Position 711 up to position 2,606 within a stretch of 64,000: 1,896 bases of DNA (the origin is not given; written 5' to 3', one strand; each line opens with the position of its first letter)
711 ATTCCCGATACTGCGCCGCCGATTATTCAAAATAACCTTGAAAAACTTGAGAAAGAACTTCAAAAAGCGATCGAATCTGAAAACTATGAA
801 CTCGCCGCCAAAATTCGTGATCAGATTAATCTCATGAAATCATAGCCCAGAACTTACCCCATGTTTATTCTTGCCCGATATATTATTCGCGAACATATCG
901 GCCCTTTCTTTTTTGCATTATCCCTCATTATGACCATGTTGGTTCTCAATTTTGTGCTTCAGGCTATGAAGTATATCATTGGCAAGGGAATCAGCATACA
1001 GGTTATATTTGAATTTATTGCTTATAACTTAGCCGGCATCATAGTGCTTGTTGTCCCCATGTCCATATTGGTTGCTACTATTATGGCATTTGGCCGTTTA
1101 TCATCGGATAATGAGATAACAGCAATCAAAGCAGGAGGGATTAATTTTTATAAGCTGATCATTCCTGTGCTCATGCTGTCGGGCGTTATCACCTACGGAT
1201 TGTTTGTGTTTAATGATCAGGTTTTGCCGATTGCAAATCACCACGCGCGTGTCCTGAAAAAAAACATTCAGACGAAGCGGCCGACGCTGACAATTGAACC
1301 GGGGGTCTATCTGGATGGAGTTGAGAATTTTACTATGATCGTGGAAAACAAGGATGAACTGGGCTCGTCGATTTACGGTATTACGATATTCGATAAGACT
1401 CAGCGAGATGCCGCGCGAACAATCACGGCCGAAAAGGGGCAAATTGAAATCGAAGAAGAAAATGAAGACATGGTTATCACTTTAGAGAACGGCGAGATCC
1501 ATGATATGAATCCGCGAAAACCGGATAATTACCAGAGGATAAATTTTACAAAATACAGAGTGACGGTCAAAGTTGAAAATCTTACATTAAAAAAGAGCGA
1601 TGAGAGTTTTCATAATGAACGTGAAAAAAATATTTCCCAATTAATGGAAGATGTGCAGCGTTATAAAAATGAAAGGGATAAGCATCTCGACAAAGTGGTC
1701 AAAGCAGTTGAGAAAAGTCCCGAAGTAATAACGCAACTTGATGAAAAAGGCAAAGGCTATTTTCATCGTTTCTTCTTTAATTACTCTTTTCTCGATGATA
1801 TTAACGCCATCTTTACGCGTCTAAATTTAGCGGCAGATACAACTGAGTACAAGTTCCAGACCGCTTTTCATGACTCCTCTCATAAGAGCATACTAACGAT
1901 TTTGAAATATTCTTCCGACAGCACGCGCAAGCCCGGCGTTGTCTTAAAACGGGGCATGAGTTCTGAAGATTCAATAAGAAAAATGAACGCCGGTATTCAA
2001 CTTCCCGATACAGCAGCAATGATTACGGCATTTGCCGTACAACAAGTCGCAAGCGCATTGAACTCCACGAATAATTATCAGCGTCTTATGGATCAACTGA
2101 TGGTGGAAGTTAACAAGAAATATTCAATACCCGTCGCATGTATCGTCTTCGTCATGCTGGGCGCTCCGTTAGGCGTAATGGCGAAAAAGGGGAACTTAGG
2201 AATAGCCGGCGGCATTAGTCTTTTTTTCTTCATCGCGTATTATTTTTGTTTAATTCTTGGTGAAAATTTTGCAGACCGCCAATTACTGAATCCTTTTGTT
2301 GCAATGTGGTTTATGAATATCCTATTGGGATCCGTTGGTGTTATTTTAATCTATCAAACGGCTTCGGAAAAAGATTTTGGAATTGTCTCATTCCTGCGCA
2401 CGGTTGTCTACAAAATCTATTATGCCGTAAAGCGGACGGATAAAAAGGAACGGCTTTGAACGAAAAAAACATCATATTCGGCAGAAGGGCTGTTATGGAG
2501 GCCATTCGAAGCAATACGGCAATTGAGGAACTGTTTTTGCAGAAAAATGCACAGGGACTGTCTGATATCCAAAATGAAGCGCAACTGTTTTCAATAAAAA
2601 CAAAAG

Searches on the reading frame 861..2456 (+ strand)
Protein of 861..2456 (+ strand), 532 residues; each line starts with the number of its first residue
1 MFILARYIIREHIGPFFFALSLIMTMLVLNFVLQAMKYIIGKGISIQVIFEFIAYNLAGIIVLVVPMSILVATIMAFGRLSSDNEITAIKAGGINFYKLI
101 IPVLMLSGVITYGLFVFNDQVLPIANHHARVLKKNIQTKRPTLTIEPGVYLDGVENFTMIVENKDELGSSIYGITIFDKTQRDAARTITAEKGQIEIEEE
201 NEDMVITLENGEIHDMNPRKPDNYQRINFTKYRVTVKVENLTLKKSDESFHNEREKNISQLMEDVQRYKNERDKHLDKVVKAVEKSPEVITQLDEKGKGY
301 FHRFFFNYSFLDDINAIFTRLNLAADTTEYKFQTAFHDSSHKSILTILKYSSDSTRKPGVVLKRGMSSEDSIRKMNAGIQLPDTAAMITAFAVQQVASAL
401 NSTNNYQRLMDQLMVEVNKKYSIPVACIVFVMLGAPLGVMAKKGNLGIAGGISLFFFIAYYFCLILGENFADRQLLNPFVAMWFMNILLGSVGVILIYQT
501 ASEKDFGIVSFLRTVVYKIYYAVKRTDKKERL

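Call 37: search_protein_families(library=pfam, proteins=[window:861-2456:+], max_evalue=0.00001)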
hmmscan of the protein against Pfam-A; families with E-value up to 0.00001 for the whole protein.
window:861-2456:+ (532 aa): 1 family
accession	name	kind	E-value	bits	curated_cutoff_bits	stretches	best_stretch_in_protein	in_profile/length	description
PF03739.19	LptF_LptG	-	1.6e-81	274.5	27.9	2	6-273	1-262/353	Lipopolysaccharide export system permease LptF/LptG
